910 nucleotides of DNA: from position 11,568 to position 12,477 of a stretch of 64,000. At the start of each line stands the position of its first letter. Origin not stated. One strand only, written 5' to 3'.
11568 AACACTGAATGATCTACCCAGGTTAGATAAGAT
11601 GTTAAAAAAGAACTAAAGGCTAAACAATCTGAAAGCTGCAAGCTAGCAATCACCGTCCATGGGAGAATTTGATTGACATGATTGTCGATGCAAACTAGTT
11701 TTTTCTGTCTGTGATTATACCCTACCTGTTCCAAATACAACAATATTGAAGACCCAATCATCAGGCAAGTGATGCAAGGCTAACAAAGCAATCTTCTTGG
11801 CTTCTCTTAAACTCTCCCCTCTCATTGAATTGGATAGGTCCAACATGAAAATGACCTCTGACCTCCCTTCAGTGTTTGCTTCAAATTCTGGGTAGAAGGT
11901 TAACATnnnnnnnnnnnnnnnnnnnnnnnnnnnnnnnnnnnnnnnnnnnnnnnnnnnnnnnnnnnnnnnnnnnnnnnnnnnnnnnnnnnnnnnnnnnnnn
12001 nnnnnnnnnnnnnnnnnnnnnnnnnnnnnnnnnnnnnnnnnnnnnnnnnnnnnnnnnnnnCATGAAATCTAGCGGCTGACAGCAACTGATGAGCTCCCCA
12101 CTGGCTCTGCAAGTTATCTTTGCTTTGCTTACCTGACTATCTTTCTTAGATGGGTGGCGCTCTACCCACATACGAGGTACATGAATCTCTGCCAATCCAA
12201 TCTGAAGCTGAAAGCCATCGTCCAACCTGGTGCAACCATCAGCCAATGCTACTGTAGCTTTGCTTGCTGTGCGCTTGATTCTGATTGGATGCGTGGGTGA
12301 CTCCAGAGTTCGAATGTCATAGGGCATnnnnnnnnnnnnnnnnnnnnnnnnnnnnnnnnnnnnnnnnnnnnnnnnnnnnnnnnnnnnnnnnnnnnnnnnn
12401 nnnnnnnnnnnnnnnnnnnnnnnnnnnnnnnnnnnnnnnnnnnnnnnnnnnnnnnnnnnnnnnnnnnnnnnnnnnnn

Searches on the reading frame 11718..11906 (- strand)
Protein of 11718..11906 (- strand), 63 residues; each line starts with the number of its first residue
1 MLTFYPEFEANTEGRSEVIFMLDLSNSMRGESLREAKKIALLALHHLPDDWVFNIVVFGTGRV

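Call 19: find_encoding_contigs(protein=window:11718-11906:-, flank=10000)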
Protein seq(63 aa) (63 aa): no gene with exactly this product is on record in the collection.

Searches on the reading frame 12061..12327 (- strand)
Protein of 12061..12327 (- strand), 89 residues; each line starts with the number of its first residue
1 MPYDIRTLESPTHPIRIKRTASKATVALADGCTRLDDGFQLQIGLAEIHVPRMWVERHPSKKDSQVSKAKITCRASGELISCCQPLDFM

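Call 20: find_encoding_contigs(protein=window:12061-12327:-, flank=10000)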
Protein seq(89 aa) (89 aa): no gene with exactly this product is on record in the collection.
